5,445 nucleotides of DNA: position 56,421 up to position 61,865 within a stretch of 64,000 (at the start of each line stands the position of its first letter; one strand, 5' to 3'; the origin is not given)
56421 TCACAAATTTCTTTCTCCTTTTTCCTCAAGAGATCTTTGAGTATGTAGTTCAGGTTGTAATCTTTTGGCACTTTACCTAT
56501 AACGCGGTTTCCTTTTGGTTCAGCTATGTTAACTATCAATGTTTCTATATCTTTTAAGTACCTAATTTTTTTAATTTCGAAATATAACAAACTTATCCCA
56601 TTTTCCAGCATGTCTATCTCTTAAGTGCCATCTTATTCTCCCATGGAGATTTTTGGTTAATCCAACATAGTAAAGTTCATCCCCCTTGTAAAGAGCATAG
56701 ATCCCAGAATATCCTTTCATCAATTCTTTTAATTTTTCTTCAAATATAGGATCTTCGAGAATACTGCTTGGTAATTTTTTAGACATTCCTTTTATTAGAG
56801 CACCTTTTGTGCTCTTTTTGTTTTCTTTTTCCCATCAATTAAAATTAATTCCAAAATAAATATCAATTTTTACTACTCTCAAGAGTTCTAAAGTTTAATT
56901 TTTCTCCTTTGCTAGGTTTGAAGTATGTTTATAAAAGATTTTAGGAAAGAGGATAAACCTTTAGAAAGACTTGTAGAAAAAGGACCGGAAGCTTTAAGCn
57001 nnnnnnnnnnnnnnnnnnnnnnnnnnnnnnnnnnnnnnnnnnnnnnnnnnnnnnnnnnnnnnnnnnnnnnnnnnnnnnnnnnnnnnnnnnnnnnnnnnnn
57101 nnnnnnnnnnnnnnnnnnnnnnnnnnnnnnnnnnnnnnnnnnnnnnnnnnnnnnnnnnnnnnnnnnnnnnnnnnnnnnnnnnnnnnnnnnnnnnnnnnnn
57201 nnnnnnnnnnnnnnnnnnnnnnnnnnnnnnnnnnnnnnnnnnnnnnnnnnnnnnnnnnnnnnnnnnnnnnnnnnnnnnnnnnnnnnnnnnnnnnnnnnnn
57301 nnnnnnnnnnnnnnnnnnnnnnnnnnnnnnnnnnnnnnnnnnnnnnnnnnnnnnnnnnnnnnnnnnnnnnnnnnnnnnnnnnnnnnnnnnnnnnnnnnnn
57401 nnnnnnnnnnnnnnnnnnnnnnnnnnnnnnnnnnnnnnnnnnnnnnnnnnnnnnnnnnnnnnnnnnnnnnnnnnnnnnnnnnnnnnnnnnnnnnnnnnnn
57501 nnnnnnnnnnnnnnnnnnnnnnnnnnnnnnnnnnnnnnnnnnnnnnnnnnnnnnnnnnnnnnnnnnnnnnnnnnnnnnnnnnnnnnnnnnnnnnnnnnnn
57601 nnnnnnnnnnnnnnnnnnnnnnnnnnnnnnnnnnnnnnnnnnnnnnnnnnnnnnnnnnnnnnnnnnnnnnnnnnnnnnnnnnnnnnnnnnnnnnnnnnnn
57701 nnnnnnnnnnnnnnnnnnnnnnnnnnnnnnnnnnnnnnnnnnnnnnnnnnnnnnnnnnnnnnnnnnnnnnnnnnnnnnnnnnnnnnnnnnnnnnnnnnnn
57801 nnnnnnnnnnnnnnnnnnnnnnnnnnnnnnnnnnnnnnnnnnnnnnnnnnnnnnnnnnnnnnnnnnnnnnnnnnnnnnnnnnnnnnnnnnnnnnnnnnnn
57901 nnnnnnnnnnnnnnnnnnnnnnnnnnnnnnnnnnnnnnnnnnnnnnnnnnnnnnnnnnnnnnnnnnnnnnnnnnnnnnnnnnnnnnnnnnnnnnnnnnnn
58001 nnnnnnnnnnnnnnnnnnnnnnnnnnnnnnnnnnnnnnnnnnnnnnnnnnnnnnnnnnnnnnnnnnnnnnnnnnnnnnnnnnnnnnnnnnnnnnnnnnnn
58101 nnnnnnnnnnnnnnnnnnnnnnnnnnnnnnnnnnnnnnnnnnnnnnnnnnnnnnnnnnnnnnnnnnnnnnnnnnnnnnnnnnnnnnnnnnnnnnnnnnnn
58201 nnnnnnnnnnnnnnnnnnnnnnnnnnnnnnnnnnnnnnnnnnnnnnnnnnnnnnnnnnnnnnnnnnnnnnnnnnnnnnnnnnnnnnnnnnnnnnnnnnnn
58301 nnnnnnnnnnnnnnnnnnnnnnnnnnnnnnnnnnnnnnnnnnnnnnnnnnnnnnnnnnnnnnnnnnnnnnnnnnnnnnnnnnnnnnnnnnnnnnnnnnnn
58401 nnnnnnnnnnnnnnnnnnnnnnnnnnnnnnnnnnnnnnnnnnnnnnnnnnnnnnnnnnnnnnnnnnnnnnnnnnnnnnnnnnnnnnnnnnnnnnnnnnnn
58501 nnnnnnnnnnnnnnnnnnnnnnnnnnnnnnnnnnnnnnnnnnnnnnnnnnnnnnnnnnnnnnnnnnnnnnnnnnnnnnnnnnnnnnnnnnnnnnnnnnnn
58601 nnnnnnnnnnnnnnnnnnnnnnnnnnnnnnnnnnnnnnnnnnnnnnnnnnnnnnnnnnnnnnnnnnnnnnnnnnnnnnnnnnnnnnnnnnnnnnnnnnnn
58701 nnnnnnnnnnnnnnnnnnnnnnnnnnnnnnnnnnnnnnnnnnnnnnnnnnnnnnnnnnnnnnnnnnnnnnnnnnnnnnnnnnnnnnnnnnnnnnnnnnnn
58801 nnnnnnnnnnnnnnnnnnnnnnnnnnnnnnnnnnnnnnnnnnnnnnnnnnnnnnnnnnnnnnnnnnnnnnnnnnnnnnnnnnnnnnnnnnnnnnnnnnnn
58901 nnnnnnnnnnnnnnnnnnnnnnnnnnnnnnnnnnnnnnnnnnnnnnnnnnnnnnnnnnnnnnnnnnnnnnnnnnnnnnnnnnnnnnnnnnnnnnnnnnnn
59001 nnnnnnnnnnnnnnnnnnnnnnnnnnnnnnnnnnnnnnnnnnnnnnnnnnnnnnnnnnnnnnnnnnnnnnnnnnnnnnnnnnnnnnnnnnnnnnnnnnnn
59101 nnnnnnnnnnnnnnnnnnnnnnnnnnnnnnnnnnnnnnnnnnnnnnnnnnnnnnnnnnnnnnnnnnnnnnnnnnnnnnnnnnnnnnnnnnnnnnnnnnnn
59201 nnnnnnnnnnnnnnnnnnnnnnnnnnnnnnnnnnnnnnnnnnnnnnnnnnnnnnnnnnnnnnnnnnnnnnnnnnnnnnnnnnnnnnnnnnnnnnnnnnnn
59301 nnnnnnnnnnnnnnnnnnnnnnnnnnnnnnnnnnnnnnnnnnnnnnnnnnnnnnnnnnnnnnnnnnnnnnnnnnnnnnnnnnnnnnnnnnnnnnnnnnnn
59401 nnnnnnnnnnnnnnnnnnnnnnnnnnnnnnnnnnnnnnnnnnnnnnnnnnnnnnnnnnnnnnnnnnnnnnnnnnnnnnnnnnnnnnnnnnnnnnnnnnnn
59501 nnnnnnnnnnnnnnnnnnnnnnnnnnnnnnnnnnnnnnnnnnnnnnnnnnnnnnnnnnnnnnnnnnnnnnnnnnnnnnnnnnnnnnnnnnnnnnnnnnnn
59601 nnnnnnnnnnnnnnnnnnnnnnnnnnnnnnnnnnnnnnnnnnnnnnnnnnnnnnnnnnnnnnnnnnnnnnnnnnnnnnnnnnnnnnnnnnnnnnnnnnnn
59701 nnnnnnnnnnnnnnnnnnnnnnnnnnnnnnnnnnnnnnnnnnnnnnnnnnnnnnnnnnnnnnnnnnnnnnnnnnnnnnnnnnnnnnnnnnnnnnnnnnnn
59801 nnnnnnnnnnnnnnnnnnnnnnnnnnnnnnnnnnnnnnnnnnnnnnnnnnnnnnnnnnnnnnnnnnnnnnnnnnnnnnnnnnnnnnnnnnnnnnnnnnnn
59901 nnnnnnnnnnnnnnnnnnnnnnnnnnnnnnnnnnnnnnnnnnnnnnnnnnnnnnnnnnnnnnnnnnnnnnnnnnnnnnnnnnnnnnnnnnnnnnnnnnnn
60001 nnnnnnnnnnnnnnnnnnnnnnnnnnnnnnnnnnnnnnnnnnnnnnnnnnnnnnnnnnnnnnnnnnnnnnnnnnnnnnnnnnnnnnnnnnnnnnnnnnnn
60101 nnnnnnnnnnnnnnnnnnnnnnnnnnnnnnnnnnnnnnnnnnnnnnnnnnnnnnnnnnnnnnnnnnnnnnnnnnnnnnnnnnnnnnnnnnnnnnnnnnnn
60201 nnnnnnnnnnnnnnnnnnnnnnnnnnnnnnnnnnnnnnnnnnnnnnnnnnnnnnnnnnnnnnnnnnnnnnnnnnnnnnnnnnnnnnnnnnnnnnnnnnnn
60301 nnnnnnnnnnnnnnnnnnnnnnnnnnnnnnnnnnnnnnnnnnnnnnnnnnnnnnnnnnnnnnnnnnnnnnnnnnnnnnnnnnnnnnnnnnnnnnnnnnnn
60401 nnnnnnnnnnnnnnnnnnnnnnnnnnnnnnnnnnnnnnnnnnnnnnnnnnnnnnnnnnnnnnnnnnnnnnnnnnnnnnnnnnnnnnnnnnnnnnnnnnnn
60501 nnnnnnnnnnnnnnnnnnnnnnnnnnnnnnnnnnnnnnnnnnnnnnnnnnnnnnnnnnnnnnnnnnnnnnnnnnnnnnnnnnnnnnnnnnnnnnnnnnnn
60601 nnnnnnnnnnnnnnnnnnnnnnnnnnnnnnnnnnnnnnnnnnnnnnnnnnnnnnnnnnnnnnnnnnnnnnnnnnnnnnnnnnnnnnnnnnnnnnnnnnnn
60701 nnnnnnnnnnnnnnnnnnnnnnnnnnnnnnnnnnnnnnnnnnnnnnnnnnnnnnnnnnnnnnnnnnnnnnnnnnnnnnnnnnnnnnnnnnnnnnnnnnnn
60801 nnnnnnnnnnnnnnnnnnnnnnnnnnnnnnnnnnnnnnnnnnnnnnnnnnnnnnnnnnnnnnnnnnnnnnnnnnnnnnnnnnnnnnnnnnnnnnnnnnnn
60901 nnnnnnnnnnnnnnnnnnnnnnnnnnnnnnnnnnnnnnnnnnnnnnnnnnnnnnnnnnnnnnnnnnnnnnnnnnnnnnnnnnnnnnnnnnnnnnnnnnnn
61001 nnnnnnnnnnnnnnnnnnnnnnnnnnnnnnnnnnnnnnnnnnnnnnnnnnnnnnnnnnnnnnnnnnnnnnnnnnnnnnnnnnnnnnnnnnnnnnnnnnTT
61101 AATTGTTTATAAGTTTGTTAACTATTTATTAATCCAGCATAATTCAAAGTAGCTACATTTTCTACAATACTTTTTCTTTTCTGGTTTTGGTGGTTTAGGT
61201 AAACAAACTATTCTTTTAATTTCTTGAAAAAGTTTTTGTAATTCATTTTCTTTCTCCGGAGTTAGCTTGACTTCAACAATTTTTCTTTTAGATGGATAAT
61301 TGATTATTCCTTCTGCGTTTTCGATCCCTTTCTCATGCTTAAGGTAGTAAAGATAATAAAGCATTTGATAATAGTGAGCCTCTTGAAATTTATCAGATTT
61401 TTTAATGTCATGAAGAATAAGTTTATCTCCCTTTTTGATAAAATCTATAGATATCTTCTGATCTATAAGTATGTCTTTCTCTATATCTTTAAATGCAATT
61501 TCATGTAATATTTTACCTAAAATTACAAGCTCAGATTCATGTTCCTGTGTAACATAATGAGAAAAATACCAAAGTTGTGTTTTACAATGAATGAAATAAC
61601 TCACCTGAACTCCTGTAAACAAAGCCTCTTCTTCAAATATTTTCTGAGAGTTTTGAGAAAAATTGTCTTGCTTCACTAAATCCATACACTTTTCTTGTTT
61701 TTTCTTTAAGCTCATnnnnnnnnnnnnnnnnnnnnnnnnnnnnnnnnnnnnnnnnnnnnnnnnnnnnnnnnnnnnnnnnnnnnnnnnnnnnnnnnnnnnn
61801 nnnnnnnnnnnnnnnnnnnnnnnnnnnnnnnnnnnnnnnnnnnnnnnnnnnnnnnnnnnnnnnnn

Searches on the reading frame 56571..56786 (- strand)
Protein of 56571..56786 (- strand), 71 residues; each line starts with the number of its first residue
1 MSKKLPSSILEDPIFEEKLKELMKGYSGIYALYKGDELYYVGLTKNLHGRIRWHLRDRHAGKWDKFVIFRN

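Call 78: search_protein_families(library=pfam, proteins=[window:56571-56786:-], max_evalue=0.001)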
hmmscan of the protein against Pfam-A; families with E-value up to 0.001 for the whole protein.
window:56571-56786:- (71 aa): 1 family
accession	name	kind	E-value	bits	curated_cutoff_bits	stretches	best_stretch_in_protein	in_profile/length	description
PF01541.30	GIY-YIG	-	4.3e-05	24.2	22.6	1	27-61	2-37/78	GIY-YIG catalytic domain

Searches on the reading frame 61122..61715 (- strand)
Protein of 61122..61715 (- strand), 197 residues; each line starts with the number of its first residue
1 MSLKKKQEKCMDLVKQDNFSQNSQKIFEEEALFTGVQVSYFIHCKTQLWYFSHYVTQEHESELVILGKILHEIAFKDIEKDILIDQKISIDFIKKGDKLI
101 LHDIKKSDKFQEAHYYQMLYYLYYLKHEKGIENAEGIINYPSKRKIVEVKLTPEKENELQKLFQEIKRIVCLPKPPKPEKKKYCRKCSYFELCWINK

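Call 3: search_protein_families(library=pfam, proteins=[window:61122-61715:-], max_evalue=1)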
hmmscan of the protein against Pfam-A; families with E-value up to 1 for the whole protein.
window:61122-61715:- (197 aa): 4 families
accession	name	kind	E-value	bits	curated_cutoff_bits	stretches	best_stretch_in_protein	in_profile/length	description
PF01930.23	Cas_Cas4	-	9.3e-54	182.3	22.7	1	34-195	1-160/160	Domain of unknown function DUF83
PF12705.13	PDDEXK_1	-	2.8e-05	24.6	22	1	90-193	128-246/247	PD-(D/E)XK nuclease superfamily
PF13366.12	PDDEXK_3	-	0.0079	17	22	1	79-131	52-102/117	PD-(D/E)XK nuclease superfamily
PF10235.14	Cript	-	0.74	11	25.5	1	138-189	17-68/90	Microtubule-associated protein CRIPT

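Call 4: search_protein_families(library=ncbifam, proteins=[window:61122-61715:-], max_evalue=1)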
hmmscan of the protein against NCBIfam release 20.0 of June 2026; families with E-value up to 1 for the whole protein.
window:61122-61715:- (197 aa): 4 families
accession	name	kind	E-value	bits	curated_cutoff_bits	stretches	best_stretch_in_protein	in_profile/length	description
TIGR00372.1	cas4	equivalog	1.9e-26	93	65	1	34-194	2-179/180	CRISPR-associated protein Cas4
NF049935.1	cas4g_cas1g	exception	6.5e-08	31.5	560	1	110-193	106-189/546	CRISPR-associated endonuclease Cas4g/Cas1g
TIGR03491.1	TIGR03491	subfamily_domain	0.0057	15.7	97.45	1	103-193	115-204/462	TM0106 family RecB-like putative nuclease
TIGR04256.1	GxxExxY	subfamily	0.0073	16.7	35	1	75-131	47-101/116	GxxExxY protein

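Call 5: search_protein_families(library=padloc, proteins=[window:61122-61715:-], max_evalue=1)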
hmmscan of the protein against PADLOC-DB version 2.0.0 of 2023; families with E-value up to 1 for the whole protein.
window:61122-61715:- (197 aa): 19 families
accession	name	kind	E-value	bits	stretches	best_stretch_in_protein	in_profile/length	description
PDLC01771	Cas4b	-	2.3e-53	178.7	1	34-196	5-161/162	-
PDLC01611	Cas4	-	4.2e-52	174.6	1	34-195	1-158/158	"CAS-I,CAS-II,CAS-III,CAS-IV,CAS-V,CAS-VI; acquisition_associated"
PDLC02086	Cas4b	-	1.2e-47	159.9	1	34-195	4-161/161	-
PDLC01447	Cas4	-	2.9e-39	133.1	1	32-195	4-159/161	"CAS-I,CAS-II,CAS-III,CAS-IV,CAS-V,CAS-VI; acquisition_associated"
PDLC01772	Cas4b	-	1.3e-31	108.3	1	33-195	6-163/164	-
PDLC00943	Cas4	-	5.1e-27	93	1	34-194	2-179/180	CRISPR-associated protein Cas4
PDLC00944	Cas4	-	3.6e-25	87.2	1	33-194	1-177/177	Cas4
PDLC01250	Cas4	-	1.8e-24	84.9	1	33-194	1-168/168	"CAS-I,CAS-II,CAS-III,CAS-IV,CAS-V,CAS-VI; acquisition_associated"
PDLC02085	Cas4a2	-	8e-10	37.3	1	35-195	4-163/166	-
PDLC01747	Cas1g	-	8.7e-10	35.8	1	103-193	81-176/523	-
PDLC01773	Cas4c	-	1.3e-08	32.6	1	125-193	127-193/229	-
PDLC02034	Cas4d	-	4e-07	27.9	1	90-193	76-180/192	-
PDLC02036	Cas4d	-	8e-07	27.3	1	34-193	22-178/181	-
PDLC02035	Cas4d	-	9e-07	26.5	1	37-193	10-174/196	-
PDLC02087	Cas4b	-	1.2e-06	26.8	1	106-193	99-188/189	-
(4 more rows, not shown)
